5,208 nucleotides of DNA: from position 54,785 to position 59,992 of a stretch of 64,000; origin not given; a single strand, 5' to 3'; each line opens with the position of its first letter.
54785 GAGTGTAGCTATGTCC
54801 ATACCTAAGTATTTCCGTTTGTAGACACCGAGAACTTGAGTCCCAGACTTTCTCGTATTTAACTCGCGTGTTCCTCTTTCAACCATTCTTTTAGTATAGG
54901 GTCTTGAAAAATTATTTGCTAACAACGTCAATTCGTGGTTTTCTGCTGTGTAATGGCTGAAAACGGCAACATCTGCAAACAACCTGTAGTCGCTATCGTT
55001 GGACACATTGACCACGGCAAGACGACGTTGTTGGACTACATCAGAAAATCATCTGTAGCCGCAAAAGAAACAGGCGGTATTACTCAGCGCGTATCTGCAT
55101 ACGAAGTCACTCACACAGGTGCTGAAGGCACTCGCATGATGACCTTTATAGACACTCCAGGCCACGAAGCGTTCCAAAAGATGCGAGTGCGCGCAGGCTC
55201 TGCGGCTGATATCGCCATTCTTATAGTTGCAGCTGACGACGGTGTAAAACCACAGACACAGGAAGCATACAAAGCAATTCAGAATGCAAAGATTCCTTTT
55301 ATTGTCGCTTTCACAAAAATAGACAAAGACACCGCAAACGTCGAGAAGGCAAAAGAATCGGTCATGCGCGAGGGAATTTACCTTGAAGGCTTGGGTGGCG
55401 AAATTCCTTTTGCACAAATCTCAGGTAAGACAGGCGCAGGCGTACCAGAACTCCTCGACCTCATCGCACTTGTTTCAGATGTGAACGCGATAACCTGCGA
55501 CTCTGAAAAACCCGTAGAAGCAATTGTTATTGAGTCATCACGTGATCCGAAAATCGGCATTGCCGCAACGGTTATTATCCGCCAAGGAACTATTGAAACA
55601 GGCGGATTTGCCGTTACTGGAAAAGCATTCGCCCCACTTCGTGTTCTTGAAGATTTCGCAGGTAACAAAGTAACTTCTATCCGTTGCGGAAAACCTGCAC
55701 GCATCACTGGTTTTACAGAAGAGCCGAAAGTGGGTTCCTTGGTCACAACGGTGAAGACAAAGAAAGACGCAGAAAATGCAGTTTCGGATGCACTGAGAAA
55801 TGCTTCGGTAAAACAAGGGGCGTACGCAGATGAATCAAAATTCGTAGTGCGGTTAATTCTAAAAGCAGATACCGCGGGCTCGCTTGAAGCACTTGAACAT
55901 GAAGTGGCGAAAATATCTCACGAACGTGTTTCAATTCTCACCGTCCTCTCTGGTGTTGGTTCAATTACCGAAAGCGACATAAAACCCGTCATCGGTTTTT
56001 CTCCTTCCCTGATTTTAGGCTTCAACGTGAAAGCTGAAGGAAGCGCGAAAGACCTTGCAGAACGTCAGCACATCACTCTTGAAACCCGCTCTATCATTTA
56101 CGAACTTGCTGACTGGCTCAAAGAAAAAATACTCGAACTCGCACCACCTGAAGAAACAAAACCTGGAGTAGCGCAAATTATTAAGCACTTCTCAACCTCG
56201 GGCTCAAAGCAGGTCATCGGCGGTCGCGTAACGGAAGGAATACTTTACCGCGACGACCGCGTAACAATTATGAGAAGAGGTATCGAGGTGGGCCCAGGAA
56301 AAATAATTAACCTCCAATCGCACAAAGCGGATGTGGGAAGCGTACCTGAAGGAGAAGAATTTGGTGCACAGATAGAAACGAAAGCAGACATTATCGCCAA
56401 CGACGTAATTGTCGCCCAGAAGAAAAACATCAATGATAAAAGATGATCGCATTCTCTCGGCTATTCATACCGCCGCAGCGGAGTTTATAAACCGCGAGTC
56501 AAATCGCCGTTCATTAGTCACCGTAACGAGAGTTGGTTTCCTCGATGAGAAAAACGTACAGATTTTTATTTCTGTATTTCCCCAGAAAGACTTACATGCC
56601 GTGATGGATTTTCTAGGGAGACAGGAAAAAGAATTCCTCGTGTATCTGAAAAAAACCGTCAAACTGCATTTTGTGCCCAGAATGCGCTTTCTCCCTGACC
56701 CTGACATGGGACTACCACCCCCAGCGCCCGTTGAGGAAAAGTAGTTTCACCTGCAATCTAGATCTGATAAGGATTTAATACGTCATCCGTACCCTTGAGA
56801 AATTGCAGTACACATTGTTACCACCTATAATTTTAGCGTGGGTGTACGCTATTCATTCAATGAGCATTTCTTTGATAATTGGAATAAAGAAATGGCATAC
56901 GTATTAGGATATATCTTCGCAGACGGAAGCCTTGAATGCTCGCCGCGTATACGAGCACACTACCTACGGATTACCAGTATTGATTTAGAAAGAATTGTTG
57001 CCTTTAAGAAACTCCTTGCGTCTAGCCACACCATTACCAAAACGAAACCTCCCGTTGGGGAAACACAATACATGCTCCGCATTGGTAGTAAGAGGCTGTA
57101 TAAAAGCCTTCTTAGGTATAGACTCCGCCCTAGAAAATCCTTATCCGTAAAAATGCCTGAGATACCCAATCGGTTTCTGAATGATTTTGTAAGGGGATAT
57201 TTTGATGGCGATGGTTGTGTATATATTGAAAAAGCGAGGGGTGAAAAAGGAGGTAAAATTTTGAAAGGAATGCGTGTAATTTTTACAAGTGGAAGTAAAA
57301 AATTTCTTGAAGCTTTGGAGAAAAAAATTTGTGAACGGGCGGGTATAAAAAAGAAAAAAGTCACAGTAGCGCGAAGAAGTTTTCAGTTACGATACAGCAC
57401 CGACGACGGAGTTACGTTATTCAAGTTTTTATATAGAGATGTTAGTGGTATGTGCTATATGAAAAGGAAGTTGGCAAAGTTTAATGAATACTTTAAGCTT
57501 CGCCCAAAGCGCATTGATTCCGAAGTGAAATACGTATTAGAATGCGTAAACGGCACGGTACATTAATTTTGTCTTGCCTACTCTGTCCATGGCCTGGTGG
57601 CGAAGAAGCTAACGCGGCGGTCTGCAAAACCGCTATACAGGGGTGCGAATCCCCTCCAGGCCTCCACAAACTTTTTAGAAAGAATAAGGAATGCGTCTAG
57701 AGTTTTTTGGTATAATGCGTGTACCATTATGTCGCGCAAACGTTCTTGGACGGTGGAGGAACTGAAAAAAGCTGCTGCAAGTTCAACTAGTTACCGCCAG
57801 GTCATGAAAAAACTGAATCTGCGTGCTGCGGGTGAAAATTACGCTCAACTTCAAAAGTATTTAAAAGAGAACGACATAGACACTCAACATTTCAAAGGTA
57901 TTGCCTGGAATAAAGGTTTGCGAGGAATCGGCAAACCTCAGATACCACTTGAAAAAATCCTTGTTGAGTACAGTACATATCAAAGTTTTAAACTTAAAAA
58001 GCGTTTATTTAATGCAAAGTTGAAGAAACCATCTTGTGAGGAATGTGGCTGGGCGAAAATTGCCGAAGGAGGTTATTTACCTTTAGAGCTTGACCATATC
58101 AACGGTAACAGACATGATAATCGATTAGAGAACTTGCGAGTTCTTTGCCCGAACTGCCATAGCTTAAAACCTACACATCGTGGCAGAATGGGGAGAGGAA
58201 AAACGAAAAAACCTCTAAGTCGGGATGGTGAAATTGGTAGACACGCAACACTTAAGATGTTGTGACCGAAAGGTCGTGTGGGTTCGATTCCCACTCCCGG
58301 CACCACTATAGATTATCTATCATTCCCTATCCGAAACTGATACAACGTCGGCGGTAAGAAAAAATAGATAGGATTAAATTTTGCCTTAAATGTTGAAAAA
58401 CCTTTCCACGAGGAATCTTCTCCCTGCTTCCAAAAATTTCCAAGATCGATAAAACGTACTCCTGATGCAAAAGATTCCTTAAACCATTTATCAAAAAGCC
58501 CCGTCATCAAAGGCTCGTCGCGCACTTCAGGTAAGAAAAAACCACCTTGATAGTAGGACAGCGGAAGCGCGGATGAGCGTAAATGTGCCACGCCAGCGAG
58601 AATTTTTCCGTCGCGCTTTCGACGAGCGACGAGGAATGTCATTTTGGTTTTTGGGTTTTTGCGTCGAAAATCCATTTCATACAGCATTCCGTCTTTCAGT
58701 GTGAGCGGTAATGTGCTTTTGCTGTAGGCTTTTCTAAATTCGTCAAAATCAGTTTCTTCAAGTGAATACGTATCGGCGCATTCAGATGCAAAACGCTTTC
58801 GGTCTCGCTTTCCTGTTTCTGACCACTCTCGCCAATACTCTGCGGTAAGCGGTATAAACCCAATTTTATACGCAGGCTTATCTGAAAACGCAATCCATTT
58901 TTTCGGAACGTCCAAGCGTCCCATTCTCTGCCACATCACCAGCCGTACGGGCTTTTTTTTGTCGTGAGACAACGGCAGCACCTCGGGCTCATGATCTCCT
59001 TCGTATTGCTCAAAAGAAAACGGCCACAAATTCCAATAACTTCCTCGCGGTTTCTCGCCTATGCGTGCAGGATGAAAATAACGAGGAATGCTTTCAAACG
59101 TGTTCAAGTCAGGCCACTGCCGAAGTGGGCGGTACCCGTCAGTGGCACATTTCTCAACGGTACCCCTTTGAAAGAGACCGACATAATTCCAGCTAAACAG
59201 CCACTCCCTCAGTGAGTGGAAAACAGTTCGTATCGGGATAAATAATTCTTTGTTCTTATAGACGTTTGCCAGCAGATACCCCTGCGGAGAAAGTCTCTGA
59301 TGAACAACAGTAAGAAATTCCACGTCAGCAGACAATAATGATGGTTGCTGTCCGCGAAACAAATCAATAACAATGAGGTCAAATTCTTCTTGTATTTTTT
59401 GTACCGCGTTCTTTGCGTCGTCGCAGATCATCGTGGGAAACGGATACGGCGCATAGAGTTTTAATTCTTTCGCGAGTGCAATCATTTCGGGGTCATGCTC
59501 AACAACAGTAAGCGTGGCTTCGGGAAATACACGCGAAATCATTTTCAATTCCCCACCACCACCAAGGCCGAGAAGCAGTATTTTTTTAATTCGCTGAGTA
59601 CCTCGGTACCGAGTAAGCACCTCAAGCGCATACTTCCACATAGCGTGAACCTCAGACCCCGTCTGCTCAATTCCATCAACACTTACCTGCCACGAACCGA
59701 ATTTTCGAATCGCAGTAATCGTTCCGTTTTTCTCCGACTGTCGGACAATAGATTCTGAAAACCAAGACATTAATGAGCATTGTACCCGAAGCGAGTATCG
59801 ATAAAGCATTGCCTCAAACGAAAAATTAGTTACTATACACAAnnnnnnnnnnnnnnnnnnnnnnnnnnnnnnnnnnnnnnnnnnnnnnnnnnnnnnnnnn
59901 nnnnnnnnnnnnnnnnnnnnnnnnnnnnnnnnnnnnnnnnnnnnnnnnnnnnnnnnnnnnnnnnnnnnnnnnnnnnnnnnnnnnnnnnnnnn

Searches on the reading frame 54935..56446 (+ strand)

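Call 13: search_protein_families(library=pfam, proteins=[window:54935-56446:+], max_evalue=0.01)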
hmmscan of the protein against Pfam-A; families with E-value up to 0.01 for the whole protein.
window:54935-56446:+ (503 aa): 9 families
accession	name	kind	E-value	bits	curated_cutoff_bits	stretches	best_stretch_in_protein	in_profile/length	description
PF00009.33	GTP_EFTU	-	7.9e-35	120.6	26.5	1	18-178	5-183/188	Elongation factor Tu GTP binding domain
PF11987.13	IF-2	-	3.4e-24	85.4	27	1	300-394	22-115/117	Translation-initiation factor 2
PF01926.29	MMR_HSR1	-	2.8e-12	47.2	21.9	1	19-128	2-113/113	50S ribosome-binding GTPase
PF22042.2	EF-G_D2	-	9.1e-11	42.2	27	1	193-271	1-82/84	Elongation factor G domain 2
PF08477.19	Roc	-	4e-05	24.3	27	1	19-130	2-119/119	Ras of Complex, Roc, domain of DAPkinase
PF09439.16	SRPRB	-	0.00011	22.1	25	1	15-104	2-84/178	Signal recognition particle receptor beta subunit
PF00071.28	Ras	-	0.00058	19.9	21.6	1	19-175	2-154/162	Ras family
PF00350.29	Dynamin_N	-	0.00074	20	27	0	19-54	1-36/168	Dynamin family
PF14578.12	GTP_EFTU_D4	-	0.0086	16.4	23.8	0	409-484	1-74/86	Elongation factor Tu domain 4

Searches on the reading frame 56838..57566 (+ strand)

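Call 13: search_protein_families(library=pfam, proteins=[window:56838-57566:+], max_evalue=0.01)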
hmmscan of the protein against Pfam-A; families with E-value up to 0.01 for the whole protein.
window:56838-57566:+ (242 aa): 1 family
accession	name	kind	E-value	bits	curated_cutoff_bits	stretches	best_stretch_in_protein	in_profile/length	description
PF14528.11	LAGLIDADG_3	-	4.5e-12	46.5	22.5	2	115-177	4-55/82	LAGLIDADG-like domain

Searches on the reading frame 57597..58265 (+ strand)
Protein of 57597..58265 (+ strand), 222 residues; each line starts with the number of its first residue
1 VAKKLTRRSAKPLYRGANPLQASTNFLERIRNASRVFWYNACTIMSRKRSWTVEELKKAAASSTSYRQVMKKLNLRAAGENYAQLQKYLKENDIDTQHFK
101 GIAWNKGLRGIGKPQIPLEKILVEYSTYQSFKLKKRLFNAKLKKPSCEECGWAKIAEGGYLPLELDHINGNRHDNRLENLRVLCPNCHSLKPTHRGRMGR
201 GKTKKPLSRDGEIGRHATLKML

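Call 13: search_protein_families(library=pfam, proteins=[window:57597-58265:+], max_evalue=0.01)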
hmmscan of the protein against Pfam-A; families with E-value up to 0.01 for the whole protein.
window:57597-58265:+ (222 aa): 2 families
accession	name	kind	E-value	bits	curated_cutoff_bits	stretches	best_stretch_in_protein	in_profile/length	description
PF13392.12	HNH_3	-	2.3e-07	30.8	24.8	1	156-183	10-39/46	HNH endonuclease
PF01844.29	HNH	-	9.7e-06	26.1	21.4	1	147-191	1-44/47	HNH endonuclease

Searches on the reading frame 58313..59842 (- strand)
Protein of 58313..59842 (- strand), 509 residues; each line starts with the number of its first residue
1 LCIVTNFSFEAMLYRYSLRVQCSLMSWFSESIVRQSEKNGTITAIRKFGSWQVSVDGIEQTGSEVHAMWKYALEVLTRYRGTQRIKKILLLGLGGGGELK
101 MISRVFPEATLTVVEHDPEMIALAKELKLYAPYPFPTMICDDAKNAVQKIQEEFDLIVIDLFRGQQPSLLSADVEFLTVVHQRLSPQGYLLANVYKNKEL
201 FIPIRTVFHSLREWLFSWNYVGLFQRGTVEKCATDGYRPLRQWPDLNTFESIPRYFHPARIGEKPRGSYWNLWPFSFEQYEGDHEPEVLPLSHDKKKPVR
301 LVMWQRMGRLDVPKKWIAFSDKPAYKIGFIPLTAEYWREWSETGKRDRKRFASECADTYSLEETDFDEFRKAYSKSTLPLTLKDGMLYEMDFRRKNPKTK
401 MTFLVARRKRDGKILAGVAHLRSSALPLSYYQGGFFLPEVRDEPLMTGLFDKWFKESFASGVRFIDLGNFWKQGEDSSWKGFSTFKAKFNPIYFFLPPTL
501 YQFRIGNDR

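Call 11: find_encoding_contigs(protein=window:58313-59842:-, flank=6000, max_places=10)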
Protein window:58313-59842:- (509 aa): no gene with exactly this product is on record in the collection.

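Call 13: search_protein_families(library=pfam, proteins=[window:58313-59842:-], max_evalue=0.01)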
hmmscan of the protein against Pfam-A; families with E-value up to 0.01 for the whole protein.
window:58313-59842:- (509 aa): 4 families
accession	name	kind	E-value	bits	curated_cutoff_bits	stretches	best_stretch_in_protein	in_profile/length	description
PF13649.12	Methyltransf_25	-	0.00038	21.5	27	1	88-162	1-74/97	Methyltransferase domain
PF01564.23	Spermine_synth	-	0.0015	18.5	22.9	1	84-190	18-128/186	Spermine/spermidine synthase domain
PF13847.12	Methyltransf_31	-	0.0029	17.7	27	1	94-209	13-120/145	Methyltransferase domain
PF08241.18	Methyltransf_11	-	0.0095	17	21.2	0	91-190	3-93/95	Methyltransferase domain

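Call 74: find_homologous_proteins(query=window:58313-59842:-, max_evalue=1e-20)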
Query window:58313-59842:- (509 aa): 19 proteins with E <= 1e-20 among 7518 candidates.
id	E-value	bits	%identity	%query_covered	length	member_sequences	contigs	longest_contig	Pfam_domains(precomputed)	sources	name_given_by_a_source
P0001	0.0e+0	1137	100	95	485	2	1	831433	-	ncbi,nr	ncbi:hypothetical protein K2P56_02180 [Patescibacteria group bacterium]|nr:hypothetical protein [Pat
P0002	1.9e-294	995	84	98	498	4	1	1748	-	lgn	-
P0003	4.6e-219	746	65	95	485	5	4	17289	-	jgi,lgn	jgi:hypothetical protein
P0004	2.2e-169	582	52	95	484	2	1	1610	PF13649.13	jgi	-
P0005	1.5e-159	550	50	94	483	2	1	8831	PF13649.13,PF08241.19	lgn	-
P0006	2.4e-159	549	50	95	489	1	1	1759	PF13649.13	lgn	-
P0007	6.5e-157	541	48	94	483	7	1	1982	-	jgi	jgi:hypothetical protein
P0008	5.2e-150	519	48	94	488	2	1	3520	-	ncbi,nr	ncbi:MAG: class I SAM-dependent methyltransferase [Patescibacteria group bacterium]|nr:class I SAM-d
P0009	2.5e-148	513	47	95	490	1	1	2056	PF01564.24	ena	-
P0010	2.1e-145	503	47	95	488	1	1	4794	PF13649.13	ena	-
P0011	2.1e-142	493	45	96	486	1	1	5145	PF01564.24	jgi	jgi:SAM-dependent methyltransferase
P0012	4.2e-135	469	45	95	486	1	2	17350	PF13649.13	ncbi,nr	ncbi:hypothetical protein HY090_01360 [Candidatus Kaiserbacteria bacterium]|nr:hypothetical protein 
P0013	7.9e-113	396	42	95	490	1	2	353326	PF01564.24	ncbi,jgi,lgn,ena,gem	-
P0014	1.1e-95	339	34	54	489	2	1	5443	PF13649.13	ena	-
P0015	4.7e-94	334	44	43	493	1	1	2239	-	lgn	-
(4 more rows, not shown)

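Call 75: find_encoding_contigs(protein=P0003, flank=4000, max_places=4)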
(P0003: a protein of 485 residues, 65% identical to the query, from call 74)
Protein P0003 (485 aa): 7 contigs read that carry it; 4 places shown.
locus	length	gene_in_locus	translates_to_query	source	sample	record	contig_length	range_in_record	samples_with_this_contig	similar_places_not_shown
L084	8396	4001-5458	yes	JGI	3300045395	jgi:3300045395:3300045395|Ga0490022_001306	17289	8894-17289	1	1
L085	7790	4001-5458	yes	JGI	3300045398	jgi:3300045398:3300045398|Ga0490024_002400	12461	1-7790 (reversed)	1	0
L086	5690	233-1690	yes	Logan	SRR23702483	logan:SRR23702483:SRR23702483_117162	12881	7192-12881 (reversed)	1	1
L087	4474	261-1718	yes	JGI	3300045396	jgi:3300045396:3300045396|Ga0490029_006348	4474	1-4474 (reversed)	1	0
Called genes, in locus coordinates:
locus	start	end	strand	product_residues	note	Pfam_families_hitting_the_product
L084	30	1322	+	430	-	PF01547:SBP_bac_1, PF13416:SBP_bac_8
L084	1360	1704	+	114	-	PF04956:TrbC (weak), PF18895:T4SS_pilin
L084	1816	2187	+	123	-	PF18895:T4SS_pilin (weak)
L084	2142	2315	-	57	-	-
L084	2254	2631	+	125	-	-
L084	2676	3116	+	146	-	-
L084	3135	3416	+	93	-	PF18895:T4SS_pilin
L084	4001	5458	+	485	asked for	-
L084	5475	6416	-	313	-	PF24827:AstE_AspA_cat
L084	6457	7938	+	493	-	PF01053:Cys_Met_Meta_PP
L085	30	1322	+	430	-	PF01547:SBP_bac_1, PF13416:SBP_bac_8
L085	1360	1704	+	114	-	PF04956:TrbC (weak), PF18895:T4SS_pilin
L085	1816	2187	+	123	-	PF18895:T4SS_pilin (weak)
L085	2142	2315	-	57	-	-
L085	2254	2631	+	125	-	-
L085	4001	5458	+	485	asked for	-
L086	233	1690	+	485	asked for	-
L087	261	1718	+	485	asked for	-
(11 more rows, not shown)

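Call 76: find_encoding_contigs(protein=P0002, flank=2000, max_places=2)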
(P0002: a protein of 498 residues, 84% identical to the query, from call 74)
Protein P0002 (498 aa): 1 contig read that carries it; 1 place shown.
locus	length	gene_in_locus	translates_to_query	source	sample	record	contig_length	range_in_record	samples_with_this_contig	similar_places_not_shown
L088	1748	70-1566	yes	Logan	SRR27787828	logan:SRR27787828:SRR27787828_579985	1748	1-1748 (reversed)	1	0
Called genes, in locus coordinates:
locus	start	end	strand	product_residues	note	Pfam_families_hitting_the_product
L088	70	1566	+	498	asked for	-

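Call 87: find_encoding_contigs(protein=P0012, flank=2500, max_places=2)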
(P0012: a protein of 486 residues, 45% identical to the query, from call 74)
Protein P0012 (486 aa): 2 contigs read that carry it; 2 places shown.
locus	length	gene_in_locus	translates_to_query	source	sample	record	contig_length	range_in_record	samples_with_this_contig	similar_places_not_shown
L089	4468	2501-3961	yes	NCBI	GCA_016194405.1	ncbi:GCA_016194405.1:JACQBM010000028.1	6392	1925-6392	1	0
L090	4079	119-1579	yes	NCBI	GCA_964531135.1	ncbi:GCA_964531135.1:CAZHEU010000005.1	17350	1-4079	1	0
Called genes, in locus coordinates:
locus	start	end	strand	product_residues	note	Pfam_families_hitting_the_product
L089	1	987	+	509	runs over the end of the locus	PF00009:GTP_EFTU, PF01926:MMR_HSR1, PF22042:EF-G_D2, PF11987:IF-2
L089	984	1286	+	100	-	PF02033:RBFA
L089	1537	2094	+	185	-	PF08123:DOT1 (weak)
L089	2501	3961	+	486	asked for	PF13649:Methyltransf_25 (faint)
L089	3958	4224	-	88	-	PF18895:T4SS_pilin (weak)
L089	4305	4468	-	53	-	?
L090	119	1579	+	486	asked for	PF13649:Methyltransf_25 (faint)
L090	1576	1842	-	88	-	PF18895:T4SS_pilin (weak)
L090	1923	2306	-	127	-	PF18895:T4SS_pilin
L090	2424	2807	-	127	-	PF18895:T4SS_pilin (weak)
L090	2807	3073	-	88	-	PF18895:T4SS_pilin (weak)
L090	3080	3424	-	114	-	PF04956:TrbC (weak), PF18895:T4SS_pilin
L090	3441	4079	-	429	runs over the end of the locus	PF01547:SBP_bac_1, PF13416:SBP_bac_8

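Call 88: find_encoding_contigs(protein=P0013, flank=2500, max_places=2)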
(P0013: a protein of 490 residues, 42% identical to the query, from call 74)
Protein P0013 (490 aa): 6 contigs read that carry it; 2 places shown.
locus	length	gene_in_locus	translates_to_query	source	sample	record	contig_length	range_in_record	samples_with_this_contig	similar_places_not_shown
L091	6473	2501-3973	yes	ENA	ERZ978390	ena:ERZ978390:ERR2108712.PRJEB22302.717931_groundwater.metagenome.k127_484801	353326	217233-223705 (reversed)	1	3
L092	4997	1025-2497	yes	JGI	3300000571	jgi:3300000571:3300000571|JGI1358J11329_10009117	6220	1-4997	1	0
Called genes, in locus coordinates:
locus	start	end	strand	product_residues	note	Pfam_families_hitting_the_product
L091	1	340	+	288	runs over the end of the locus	-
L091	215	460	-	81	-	-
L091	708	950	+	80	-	PF18893:DUF5652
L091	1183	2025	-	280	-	-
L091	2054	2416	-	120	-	-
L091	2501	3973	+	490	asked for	PF01564:Spermine_synth (weak)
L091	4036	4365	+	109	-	PF01329:Pterin_4a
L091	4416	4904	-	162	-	-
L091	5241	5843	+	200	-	PF04542:Sigma70_r2, PF08281:Sigma70_r4_2, PF04545:Sigma70_r4 (weak)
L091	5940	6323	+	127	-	-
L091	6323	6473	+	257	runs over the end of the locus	PF00849:PseudoU_synth_2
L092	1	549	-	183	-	?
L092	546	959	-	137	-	-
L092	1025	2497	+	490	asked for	PF01564:Spermine_synth (weak)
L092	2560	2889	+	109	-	PF01329:Pterin_4a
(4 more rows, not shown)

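Call 89: find_encoding_contigs(protein=P0005, flank=2500, max_places=2)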
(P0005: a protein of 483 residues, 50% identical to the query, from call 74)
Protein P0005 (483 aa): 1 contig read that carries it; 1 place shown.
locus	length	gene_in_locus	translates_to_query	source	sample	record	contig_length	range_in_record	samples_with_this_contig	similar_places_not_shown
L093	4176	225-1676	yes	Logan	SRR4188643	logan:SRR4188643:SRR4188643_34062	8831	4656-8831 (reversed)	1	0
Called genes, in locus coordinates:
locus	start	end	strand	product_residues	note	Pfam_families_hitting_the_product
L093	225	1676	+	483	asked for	PF08241:Methyltransf_11 (weak), PF13649:Methyltransf_25 (weak)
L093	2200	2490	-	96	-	PF02033:RBFA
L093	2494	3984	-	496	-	PF00009:GTP_EFTU, PF01926:MMR_HSR1, PF22042:EF-G_D2, PF11987:IF-2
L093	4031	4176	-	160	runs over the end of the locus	PF14584:DUF4446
